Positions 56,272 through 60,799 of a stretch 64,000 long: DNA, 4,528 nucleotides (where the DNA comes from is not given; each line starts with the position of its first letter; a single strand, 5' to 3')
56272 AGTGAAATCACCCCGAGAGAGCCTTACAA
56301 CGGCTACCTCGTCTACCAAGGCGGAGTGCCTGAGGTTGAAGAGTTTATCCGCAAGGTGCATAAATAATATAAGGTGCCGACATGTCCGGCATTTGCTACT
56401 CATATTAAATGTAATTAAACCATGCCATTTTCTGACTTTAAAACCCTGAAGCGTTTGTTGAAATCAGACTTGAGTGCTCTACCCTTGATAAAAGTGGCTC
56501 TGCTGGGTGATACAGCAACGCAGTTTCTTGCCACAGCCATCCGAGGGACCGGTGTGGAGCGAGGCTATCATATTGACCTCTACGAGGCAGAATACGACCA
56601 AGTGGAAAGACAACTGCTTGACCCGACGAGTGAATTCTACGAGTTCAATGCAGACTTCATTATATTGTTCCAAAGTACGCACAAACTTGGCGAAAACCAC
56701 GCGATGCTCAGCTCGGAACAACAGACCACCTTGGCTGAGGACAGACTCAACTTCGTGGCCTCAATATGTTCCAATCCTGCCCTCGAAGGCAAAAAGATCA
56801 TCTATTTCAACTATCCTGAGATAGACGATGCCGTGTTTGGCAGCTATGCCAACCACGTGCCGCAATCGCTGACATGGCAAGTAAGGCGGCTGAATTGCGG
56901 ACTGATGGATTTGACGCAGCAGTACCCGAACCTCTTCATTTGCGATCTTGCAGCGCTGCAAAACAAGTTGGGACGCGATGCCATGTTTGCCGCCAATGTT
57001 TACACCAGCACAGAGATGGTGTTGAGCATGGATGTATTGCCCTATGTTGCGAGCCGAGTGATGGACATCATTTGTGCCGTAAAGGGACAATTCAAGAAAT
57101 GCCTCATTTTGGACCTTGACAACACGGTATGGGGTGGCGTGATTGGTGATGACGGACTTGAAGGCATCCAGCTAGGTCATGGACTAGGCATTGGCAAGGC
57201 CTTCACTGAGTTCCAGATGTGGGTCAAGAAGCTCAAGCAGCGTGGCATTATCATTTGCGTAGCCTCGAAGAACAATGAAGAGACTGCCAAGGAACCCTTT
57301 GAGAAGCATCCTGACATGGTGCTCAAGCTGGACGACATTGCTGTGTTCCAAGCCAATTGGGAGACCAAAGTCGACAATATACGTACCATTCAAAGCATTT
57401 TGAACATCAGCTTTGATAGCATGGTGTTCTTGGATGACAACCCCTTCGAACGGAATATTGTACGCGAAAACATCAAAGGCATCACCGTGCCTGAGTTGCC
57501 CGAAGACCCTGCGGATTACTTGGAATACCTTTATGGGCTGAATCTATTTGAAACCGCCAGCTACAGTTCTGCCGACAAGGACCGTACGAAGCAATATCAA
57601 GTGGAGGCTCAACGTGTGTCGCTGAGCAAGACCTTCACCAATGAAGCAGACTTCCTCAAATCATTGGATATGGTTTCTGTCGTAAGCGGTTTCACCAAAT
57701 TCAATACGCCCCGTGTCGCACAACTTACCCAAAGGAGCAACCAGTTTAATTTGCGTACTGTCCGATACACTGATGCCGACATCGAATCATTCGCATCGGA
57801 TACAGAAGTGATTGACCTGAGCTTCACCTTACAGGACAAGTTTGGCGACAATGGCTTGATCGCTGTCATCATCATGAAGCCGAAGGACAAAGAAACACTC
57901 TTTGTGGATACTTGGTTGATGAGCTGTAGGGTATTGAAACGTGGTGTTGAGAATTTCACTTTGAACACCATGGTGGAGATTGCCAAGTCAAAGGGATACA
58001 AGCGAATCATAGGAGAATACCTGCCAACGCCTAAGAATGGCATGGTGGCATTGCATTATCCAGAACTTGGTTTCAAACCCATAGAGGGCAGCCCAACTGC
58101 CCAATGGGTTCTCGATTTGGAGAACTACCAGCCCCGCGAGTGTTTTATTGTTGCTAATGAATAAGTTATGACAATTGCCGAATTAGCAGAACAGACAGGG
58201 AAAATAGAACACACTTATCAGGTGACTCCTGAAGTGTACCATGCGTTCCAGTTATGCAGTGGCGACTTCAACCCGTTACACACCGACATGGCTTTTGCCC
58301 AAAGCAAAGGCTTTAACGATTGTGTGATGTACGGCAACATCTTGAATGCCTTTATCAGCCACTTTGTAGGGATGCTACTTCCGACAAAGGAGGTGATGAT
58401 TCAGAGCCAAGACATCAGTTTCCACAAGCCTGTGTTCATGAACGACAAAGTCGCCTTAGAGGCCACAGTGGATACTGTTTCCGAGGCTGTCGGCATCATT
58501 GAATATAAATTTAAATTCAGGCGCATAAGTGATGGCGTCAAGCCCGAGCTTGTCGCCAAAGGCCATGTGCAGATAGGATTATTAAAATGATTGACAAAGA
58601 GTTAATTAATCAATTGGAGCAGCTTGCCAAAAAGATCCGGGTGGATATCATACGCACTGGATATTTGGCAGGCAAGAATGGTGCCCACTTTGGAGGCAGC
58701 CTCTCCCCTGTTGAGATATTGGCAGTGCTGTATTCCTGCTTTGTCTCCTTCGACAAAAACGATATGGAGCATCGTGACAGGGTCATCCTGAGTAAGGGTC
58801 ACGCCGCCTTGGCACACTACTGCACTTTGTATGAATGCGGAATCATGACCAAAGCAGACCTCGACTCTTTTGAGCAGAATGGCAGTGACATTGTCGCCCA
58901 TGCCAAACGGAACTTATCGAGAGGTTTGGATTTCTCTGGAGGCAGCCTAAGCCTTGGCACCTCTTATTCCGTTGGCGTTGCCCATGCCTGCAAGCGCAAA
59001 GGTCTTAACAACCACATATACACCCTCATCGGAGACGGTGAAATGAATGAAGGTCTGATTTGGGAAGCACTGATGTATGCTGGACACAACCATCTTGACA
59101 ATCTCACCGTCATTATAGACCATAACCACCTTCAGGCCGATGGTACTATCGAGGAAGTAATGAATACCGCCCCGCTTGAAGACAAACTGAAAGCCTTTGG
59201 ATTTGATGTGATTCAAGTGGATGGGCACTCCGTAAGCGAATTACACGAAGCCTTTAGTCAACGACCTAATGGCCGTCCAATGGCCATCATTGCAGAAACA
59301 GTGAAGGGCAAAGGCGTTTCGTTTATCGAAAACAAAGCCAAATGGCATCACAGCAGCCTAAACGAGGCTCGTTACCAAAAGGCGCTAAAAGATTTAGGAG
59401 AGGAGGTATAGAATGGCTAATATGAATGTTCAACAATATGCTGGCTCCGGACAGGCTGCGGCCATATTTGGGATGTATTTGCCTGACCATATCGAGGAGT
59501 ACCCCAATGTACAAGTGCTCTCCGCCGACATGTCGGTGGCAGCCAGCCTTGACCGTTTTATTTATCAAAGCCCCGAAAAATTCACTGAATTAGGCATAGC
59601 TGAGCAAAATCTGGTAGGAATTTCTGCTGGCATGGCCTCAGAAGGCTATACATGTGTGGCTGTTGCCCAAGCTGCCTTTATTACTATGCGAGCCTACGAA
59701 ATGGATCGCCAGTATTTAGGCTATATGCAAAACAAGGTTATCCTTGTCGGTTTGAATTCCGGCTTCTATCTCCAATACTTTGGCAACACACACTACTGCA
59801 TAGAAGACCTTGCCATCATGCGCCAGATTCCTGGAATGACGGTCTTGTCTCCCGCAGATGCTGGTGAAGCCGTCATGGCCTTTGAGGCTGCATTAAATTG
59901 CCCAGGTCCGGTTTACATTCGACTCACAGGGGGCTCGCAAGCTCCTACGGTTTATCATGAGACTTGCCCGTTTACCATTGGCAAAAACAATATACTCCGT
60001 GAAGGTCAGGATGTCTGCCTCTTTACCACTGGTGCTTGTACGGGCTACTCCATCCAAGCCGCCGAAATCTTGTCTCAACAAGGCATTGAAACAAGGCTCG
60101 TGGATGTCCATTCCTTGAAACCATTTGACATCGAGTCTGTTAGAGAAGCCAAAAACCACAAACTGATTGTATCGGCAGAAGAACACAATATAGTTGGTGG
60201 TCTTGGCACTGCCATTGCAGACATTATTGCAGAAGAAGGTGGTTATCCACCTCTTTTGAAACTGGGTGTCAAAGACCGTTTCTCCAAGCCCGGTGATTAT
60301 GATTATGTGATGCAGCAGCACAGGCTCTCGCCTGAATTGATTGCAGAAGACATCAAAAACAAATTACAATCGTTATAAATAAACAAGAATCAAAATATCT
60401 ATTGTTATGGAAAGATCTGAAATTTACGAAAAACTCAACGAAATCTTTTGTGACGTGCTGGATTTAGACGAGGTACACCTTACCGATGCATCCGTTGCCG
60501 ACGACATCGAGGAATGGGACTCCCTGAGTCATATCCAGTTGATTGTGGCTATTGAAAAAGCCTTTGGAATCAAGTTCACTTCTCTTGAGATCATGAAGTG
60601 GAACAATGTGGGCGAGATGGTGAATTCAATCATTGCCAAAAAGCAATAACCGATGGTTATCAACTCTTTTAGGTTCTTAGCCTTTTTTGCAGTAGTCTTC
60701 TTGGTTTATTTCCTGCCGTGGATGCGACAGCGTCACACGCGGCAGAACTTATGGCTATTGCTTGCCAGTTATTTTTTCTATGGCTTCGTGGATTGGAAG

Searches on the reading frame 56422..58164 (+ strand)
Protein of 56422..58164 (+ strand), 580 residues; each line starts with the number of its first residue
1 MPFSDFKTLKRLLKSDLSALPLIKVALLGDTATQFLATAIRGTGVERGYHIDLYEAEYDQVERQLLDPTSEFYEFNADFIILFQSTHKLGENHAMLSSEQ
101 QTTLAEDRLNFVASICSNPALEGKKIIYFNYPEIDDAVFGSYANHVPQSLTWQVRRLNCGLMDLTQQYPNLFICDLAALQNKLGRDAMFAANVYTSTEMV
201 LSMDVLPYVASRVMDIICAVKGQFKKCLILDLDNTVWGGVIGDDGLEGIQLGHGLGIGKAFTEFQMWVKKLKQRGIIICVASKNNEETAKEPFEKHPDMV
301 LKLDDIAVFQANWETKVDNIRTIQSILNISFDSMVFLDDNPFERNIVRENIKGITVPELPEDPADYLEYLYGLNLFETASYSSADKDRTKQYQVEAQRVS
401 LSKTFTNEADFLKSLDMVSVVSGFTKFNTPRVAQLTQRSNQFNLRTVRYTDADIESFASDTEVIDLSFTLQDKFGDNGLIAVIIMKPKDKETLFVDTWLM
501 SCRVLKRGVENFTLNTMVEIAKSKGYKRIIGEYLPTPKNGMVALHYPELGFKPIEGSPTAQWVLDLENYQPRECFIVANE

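Call 3: search_protein_families(library=pfam, proteins=[window:56422-58164:+])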
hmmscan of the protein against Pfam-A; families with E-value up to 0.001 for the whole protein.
window:56422-58164:+ (580 aa): 1 family
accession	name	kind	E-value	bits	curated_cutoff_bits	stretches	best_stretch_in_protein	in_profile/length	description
PF21211.3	FkbH_N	-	1.3e-86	289.8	27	1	24-218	1-192/192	FkbH, N-terminal domain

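Call 4: search_protein_families(library=ncbifam, proteins=[window:56422-58164:+])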
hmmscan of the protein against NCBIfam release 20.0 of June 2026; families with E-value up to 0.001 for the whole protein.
window:56422-58164:+ (580 aa): 2 families
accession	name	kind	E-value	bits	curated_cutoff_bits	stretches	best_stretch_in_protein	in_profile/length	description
TIGR01686.1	FkbH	subfamily_domain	2.7e-86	289.7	146.65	1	225-552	3-320/323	FkbH domain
TIGR01681.1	HAD-SF-IIIC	subfamily_domain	4.5e-17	63.1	35.75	1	226-348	1-129/132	HAD-IIIC family phosphatase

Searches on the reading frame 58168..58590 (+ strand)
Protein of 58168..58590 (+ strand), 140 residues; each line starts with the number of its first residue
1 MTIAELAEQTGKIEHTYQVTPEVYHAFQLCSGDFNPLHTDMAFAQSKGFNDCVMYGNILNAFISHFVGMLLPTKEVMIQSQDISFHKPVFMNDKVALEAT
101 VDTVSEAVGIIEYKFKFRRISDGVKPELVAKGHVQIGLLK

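Call 3: search_protein_families(library=pfam, proteins=[window:58168-58590:+])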
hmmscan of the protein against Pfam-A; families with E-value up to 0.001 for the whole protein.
window:58168-58590:+ (140 aa): 2 families
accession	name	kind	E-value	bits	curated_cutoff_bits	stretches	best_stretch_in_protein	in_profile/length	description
PF01575.25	MaoC_dehydratas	-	1.4e-14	54.2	27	1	8-103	7-103/123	MaoC like domain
PF13452.11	FAS1_DH_region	-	0.0009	19.8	22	0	15-110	10-111/132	FAS1-like, dehydratase domain region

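Call 4: search_protein_families(library=ncbifam, proteins=[window:58168-58590:+])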
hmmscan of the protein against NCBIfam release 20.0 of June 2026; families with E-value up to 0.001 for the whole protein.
window:58168-58590:+ (140 aa): 2 families
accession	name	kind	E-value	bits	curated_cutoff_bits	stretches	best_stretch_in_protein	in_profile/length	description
NF006045.0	PRK08190.1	subfamily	5.5e-12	45.2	282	1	18-111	25-118/467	bifunctional enoyl-CoA hydratase/phosphate acetyltransferase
NF040624.1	HadA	equivalog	8.1e-06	26.2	180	1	13-110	7-111/144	(3R)-hydroxyacyl-ACP dehydratase subunit HadA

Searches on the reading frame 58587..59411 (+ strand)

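Call 3: search_protein_families(library=pfam, proteins=[window:58587-59411:+])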
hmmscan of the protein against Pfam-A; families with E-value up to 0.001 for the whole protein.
window:58587-59411:+ (274 aa): 3 families
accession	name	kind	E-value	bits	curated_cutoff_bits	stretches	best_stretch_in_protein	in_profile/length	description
PF00456.26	Transketolase_N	-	2e-34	119.5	22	1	25-271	15-276/334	Transketolase, thiamine diphosphate binding domain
PF13292.11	DXP_synthase_N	-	6.9e-16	58.8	21.2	1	8-185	16-176/274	1-deoxy-D-xylulose-5-phosphate synthase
PF00676.26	E1_dh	-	3.1e-06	26.8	22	1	110-222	90-203/300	Dehydrogenase E1 component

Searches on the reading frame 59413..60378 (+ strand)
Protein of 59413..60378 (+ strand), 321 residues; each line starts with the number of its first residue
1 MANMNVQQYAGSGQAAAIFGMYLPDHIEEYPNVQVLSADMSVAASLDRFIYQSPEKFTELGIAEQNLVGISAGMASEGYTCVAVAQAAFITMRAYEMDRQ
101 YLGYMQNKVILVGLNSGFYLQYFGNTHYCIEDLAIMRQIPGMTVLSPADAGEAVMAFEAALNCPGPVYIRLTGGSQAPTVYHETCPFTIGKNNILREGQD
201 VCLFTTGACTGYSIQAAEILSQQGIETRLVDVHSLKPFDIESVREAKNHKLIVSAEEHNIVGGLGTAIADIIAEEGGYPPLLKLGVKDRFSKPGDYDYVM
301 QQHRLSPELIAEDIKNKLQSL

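Call 3: search_protein_families(library=pfam, proteins=[window:59413-60378:+])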
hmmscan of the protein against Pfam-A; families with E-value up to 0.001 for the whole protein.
window:59413-60378:+ (321 aa): 3 families
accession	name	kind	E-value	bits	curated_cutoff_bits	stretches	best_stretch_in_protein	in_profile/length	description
PF02779.29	Transket_pyr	-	2.7e-24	86.2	27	1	17-172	7-168/174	Transketolase, pyrimidine binding domain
PF02780.25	Transketolase_C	-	1.8e-23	83.3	25.9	1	190-308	1-122/124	Transketolase, C-terminal domain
PF22613.1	Transketolase_C_1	-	0.00098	19.7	27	0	197-242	10-55/113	Transketolase-like TK C-terminal domain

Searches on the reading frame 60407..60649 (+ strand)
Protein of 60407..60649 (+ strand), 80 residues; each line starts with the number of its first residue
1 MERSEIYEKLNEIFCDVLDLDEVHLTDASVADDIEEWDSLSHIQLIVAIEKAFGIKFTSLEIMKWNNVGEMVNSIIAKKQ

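Call 3: search_protein_families(library=pfam, proteins=[window:60407-60649:+])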
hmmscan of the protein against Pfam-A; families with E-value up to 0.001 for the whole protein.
window:60407-60649:+ (80 aa): 1 family
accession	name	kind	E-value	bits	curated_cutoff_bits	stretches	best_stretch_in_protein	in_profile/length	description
PF00550.31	PP-binding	-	2.7e-09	37.6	20.8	1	9-73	2-65/67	Phosphopantetheine attachment site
